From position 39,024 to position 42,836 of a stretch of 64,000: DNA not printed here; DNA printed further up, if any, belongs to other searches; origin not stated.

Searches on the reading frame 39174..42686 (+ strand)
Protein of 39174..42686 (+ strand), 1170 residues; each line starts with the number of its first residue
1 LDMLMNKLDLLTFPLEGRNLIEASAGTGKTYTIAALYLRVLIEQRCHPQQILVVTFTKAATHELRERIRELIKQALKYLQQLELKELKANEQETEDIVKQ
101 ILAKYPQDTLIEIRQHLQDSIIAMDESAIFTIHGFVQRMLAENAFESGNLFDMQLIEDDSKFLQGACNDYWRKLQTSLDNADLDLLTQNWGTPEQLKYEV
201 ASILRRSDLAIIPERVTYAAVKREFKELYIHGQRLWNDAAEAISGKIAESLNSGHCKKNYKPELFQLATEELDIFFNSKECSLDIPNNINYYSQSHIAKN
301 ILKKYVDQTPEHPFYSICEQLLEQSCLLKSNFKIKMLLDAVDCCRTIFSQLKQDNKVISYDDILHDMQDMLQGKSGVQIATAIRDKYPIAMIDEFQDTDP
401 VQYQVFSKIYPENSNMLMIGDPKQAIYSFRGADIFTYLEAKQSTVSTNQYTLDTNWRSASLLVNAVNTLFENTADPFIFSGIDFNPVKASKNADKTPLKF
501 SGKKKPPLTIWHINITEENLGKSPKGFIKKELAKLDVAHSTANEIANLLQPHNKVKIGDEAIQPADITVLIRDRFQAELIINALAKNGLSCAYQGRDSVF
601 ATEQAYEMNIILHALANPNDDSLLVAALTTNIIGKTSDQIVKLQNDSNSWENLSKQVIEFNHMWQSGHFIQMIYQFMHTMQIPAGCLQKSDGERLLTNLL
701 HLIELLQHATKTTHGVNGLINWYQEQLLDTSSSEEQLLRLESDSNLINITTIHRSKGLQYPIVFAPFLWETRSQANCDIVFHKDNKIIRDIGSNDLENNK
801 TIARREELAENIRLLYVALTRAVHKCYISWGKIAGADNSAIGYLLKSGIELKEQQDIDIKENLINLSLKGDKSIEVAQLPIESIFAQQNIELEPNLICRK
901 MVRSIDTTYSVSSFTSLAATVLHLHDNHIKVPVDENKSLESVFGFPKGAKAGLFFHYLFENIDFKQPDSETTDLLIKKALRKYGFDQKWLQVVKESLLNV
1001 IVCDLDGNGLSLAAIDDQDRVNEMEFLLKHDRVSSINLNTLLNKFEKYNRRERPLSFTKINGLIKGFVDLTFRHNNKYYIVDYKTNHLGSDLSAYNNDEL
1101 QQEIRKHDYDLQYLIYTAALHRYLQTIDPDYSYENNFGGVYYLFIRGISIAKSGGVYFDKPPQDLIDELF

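Call 73: search_protein_families(library=pfam, proteins=[window:39174-42686:+], max_evalue=0.00001)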
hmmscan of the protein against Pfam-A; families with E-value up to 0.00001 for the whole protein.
window:39174-42686:+ (1170 aa): 4 families
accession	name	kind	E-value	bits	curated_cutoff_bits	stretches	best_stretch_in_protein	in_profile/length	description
PF00580.27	UvrD-helicase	-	2.6e-52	178.6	23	1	15-443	12-269/271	UvrD/REP helicase N-terminal domain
PF13361.12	UvrD_C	-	1.8e-26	93.9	25.6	1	450-830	1-347/350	UvrD-like helicase C-terminal domain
PF13245.12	AAA_19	-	4.1e-15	56.6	25.1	1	20-95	15-87/134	AAA domain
PF13538.12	UvrD_C_2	-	2e-10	40.8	27.4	0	749-772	4-29/52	UvrD-like helicase C-terminal domain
